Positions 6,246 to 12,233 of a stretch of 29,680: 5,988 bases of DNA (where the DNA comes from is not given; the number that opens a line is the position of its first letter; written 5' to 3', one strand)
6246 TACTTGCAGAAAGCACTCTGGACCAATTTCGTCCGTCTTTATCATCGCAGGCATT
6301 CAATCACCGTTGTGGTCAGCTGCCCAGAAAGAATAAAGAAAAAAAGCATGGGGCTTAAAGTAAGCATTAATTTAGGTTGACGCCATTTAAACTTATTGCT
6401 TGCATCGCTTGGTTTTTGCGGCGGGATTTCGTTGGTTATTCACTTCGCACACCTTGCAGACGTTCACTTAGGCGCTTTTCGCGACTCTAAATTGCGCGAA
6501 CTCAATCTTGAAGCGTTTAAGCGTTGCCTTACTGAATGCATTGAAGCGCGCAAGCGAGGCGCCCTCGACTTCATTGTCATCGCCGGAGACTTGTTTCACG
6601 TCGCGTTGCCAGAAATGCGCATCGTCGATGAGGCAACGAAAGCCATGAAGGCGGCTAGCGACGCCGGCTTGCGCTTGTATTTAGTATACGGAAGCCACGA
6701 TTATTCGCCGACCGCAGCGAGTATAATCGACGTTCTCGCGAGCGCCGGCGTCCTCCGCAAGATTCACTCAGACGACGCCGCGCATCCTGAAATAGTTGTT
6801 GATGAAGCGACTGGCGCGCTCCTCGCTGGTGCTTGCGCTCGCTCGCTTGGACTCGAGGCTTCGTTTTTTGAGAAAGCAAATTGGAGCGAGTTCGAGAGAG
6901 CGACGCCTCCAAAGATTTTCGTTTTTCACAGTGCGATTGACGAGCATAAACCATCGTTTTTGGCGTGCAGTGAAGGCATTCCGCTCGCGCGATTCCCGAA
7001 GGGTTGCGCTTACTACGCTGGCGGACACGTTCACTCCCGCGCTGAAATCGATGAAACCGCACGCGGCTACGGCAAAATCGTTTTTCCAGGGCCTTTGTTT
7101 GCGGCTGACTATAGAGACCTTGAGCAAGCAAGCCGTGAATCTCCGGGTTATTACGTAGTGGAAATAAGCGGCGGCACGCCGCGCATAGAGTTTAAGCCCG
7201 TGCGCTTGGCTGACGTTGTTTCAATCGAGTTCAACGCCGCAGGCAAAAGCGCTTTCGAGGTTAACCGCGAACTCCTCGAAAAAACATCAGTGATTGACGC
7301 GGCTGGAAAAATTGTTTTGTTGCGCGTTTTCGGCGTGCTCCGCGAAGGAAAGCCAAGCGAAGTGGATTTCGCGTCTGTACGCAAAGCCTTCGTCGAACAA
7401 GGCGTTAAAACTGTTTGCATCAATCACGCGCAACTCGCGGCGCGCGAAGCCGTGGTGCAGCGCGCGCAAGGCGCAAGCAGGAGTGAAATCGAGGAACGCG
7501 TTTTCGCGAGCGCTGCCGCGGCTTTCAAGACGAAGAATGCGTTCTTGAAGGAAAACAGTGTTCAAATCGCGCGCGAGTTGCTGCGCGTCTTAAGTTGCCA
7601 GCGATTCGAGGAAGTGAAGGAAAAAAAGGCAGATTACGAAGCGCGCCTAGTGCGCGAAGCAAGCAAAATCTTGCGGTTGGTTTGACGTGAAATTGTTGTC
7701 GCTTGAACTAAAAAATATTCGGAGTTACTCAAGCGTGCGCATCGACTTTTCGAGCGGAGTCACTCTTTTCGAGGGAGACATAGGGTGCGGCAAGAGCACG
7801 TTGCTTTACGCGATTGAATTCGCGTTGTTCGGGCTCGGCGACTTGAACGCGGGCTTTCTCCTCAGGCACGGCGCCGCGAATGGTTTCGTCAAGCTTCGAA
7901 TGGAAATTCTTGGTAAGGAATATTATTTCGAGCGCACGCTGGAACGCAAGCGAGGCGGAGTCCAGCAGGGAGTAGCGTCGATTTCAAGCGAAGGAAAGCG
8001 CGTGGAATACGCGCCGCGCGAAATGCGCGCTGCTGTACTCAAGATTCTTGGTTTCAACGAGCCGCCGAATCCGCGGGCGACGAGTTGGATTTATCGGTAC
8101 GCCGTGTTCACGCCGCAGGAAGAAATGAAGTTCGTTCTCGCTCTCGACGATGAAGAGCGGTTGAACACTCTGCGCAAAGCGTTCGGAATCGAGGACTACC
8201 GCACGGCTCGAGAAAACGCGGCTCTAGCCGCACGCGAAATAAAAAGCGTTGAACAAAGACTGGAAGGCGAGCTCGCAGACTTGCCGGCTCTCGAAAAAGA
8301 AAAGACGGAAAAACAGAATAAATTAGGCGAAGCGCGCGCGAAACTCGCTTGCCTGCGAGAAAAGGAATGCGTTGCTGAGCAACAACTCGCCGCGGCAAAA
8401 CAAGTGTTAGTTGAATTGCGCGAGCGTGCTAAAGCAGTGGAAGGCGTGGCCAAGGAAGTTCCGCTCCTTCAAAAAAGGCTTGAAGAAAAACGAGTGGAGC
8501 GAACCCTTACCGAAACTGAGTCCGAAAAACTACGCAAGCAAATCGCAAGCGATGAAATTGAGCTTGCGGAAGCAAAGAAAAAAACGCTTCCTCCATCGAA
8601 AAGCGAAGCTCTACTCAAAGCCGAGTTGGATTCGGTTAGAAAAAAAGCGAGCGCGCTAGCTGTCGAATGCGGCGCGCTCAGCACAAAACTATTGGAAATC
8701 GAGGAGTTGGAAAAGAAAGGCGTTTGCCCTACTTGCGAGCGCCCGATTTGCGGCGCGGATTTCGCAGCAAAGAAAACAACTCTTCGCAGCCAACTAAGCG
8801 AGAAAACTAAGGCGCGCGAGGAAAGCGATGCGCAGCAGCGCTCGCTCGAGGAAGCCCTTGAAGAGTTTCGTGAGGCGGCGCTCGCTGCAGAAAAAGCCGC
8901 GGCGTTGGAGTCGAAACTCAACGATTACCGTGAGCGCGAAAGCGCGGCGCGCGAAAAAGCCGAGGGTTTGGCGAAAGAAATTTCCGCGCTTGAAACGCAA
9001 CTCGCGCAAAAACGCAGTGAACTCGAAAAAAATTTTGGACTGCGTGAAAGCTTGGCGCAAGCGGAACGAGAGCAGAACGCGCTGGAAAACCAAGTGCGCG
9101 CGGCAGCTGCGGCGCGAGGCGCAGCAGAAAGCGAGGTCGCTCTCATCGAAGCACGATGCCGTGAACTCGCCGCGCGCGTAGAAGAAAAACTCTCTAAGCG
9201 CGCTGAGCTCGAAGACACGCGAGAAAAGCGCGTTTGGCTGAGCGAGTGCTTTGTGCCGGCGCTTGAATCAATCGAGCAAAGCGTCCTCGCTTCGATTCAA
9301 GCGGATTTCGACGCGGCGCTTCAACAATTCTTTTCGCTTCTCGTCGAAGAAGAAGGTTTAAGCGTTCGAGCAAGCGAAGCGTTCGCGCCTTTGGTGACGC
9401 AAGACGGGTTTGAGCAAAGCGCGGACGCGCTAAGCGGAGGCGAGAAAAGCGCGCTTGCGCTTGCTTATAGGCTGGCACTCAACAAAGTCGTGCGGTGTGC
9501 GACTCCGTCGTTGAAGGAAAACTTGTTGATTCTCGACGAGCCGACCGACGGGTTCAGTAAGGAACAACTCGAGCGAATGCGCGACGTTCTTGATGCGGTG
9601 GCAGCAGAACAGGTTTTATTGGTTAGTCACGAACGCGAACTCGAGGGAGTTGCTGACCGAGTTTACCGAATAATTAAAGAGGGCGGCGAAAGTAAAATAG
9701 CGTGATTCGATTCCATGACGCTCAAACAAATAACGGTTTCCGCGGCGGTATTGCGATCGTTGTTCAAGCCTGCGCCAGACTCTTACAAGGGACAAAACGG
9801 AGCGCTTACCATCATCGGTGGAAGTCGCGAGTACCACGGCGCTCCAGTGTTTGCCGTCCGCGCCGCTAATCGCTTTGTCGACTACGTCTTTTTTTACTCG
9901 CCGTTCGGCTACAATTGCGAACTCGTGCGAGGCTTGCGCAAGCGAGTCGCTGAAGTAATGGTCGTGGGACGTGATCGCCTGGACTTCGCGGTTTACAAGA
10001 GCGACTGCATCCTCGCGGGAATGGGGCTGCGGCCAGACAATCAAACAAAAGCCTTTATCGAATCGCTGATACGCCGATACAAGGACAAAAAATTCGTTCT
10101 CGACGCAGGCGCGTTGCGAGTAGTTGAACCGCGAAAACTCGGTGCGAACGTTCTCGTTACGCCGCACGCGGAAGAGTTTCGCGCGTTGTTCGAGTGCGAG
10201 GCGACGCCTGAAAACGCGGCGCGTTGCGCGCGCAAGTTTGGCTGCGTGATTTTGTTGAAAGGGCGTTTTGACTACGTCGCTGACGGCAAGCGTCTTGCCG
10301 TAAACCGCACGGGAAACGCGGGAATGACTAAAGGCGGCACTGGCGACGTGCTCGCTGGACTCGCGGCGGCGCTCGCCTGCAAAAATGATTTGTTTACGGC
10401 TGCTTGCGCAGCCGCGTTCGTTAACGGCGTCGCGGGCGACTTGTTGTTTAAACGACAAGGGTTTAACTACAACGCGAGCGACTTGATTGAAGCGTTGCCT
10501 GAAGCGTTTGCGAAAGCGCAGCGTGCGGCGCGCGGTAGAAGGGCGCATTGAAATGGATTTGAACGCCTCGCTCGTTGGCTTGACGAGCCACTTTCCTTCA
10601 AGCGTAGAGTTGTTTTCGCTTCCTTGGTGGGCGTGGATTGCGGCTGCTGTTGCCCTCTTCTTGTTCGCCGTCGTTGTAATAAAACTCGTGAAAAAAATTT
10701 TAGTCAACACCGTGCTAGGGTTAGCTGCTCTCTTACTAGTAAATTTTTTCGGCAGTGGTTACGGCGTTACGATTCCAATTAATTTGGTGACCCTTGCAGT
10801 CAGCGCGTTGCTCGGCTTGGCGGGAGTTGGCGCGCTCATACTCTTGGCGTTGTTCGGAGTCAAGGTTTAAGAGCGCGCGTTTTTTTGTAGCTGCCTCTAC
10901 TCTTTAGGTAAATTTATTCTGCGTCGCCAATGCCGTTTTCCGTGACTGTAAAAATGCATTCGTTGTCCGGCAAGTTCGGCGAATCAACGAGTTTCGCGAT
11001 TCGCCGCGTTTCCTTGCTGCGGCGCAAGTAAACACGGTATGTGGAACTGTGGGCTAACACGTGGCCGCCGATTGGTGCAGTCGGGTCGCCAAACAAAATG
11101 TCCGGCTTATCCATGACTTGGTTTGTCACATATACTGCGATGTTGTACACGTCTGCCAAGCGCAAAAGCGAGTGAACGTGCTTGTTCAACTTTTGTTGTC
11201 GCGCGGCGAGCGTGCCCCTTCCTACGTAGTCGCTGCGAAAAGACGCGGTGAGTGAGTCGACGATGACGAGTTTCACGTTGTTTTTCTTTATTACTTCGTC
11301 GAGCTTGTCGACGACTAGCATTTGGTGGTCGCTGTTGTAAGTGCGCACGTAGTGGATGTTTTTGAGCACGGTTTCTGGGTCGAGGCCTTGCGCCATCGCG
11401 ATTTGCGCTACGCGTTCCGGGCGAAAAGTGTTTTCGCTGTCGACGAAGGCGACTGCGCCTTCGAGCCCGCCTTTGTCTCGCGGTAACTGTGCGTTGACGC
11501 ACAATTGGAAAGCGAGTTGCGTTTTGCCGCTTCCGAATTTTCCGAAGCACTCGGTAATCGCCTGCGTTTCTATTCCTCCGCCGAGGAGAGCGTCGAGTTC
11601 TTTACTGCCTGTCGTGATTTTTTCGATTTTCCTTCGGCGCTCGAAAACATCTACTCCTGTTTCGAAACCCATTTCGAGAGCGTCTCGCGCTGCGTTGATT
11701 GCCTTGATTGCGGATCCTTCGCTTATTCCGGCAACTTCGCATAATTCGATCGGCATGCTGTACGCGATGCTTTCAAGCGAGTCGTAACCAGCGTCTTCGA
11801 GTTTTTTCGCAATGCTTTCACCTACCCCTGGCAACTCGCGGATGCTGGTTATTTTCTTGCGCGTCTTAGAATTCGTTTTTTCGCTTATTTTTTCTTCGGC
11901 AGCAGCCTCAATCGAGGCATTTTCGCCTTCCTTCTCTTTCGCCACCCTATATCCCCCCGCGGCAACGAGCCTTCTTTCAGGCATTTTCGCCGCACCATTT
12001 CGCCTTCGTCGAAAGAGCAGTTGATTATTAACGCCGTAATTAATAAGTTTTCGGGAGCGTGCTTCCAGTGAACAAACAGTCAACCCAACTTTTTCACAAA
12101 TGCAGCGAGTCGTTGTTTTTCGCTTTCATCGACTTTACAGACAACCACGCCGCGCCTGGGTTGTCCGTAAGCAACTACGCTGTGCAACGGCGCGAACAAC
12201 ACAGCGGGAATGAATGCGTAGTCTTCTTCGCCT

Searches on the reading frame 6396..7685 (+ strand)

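Call 9: search_protein_families(library=pfam, proteins=[window:6396-7685:+], max_evalue=0.001)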
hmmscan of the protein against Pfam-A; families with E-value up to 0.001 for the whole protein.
window:6396-7685:+ (429 aa): 1 family
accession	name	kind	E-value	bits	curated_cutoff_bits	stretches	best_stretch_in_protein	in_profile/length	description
PF00149.33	Metallophos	-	3.6e-08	34.5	21.5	1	16-214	2-190/191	Calcineurin-like phosphoesterase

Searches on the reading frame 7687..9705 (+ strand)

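Call 9: search_protein_families(library=pfam, proteins=[window:7687-9705:+], max_evalue=0.001)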
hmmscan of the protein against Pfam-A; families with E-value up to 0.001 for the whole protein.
window:7687-9705:+ (672 aa): 6 families
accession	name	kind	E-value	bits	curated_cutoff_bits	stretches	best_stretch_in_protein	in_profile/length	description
PF02463.25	SMC_N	-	5e-13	49.4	40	2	361-667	135-217/220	RecF/RecN/SMC N terminal domain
PF13476.12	AAA_23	-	5.3e-11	44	27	1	5-212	1-199/201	AAA domain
PF13175.12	AAA_15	-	7.9e-08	32.7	32.1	1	1-45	1-45/374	AAA ATPase domain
PF13555.12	AAA_29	-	1.7e-05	24.9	27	1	4-49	2-48/61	P-loop containing region of AAA domain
PF13304.12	AAA_21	-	1.8e-05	25.4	27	0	553-649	220-299/304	AAA domain, putative AbiEii toxin, Type IV TA system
PF13558.12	SbcC_Walker_B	-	3.9e-05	24.2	27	1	575-636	26-89/90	SbcC/RAD50-like, Walker B motif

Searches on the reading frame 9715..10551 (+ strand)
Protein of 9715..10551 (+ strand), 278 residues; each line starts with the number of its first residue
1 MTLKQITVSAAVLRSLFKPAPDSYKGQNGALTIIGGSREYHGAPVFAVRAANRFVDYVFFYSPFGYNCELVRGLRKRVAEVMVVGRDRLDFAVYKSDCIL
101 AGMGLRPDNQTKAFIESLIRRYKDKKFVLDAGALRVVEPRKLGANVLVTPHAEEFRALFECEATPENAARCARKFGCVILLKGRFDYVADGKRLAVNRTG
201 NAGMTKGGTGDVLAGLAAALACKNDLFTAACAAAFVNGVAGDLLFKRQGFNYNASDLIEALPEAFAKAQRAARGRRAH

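Call 9: search_protein_families(library=pfam, proteins=[window:9715-10551:+], max_evalue=0.001)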
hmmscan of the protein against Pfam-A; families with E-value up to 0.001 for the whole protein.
window:9715-10551:+ (278 aa): 2 families
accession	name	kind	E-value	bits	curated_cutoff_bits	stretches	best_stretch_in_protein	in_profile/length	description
PF01256.23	Carb_kinase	-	1.4e-40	139.7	27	1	32-262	2-241/242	NAD(P)H-hydrate dehydratase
PF02110.20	HK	-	4.6e-08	33.2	27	1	166-249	142-227/247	Hydroxyethylthiazole kinase family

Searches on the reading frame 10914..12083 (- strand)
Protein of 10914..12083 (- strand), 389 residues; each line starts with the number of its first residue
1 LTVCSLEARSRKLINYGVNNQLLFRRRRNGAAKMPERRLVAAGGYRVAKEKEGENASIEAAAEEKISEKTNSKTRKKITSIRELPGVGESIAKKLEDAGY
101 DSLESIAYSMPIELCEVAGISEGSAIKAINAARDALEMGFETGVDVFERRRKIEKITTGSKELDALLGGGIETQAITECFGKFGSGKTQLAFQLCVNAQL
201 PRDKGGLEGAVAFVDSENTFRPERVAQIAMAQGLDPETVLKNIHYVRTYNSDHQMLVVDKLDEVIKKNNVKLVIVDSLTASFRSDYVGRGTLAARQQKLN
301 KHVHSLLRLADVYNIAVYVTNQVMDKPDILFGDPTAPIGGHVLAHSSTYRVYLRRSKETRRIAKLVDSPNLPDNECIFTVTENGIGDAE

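Call 8: search_protein_families(library=pfam, proteins=[window:10914-12083:-], max_evalue=0.001)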
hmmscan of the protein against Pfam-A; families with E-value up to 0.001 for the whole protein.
window:10914-12083:- (389 aa): 6 families
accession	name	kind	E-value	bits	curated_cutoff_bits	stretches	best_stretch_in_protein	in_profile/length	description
PF08423.17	Rad51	-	1.1e-92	310.2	22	1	149-388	1-244/244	Rad51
PF00154.27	RecA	-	1.3e-16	61.3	27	1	148-362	25-227/262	recA bacterial DNA recombination protein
PF06745.19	ATPase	-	3e-07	30.5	26.6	1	157-284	2-136/231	KaiC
PF14520.12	HHH_5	-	4.4e-07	30.7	27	1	83-134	6-57/57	Helix-hairpin-helix domain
PF13481.12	AAA_25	-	4.7e-07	30.1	27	1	156-285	15-159/195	AAA domain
PF11731.14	Cdd1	-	0.0004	21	25.5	1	75-116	2-43/86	Pathogenicity locus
